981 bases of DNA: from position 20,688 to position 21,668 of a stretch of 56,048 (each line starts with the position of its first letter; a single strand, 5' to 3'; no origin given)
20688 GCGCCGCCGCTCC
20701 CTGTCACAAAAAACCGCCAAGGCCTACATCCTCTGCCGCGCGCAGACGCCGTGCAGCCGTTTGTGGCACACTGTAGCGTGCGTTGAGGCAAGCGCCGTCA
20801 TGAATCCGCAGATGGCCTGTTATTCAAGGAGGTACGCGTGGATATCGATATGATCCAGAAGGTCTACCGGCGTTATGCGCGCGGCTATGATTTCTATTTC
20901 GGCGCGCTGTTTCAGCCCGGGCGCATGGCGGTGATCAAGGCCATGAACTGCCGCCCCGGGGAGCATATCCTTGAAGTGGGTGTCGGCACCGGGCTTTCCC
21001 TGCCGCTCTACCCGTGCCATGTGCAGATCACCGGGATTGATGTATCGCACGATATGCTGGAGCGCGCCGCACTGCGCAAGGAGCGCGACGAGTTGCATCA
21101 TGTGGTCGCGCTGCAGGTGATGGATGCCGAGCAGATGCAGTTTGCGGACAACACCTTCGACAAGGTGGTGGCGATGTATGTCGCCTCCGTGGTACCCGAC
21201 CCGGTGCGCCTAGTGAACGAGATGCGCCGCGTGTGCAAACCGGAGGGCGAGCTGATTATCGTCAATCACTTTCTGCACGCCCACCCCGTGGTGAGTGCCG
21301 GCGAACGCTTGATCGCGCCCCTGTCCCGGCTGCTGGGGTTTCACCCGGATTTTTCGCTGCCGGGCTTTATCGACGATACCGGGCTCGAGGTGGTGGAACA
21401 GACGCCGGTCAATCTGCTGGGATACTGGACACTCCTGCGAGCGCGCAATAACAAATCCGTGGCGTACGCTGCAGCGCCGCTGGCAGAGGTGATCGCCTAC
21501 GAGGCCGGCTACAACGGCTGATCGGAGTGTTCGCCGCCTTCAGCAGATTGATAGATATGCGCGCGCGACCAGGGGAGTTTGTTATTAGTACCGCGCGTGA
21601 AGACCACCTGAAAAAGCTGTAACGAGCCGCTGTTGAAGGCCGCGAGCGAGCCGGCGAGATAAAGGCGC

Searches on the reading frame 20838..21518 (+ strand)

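Call 22: search_protein_families(library=pfam, proteins=[window:20838-21518:+], max_evalue=0.1)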
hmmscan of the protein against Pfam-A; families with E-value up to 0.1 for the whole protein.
window:20838-21518:+ (227 aa): 15 families
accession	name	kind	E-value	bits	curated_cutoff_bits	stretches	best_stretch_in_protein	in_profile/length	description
PF08241.18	Methyltransf_11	-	3e-22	79.5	21.2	1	45-141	1-95/95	Methyltransferase domain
PF13649.12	Methyltransf_25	-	4.3e-18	66.2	27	1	44-137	1-97/97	Methyltransferase domain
PF13847.12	Methyltransf_31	-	3.1e-15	56.6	27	1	40-145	3-113/145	Methyltransferase domain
PF08242.18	Methyltransf_12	-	1.8e-13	51.5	30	1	45-139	1-98/98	Methyltransferase domain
PF01209.24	Ubie_methyltran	-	7.5e-12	45.5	20.1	1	26-143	33-153/233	ubiE/COQ5 methyltransferase family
PF13489.12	Methyltransf_23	-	1.9e-11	44.4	27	1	11-187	7-163/164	Methyltransferase domain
PF07021.18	MetW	-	0.00014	22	21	1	38-134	11-103/193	Methionine biosynthesis protein MetW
PF02353.26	CMAS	-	0.00043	20.1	27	1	32-117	54-138/273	Mycolic acid cyclopropane synthetase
PF06325.19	PrmA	-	0.0089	16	22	1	38-141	159-258/296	Ribosomal protein L11 methyltransferase (PrmA)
PF01135.25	PCMT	-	0.009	16.2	20.3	1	33-122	66-158/210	Protein-L-isoaspartate(D-aspartate) O-methyltransferase (PCMT)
PF01170.24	UPF0020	-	0.023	14.9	22.3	1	62-112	77-127/197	RMKL-like, methyltransferase domain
PF05219.18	DREV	-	0.026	14.1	26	1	42-152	96-196/265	DREV methyltransferase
PF10294.15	Methyltransf_16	-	0.034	14.3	21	1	40-142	46-156/174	Lysine methyltransferase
PF20922.3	Anamorsin_N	-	0.082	13.1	27.1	1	96-146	41-92/163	Anamorsin, N-terminal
PF08003.17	Methyltransf_9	-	0.098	12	23.8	0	41-142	116-218/315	Protein of unknown function (DUF1698)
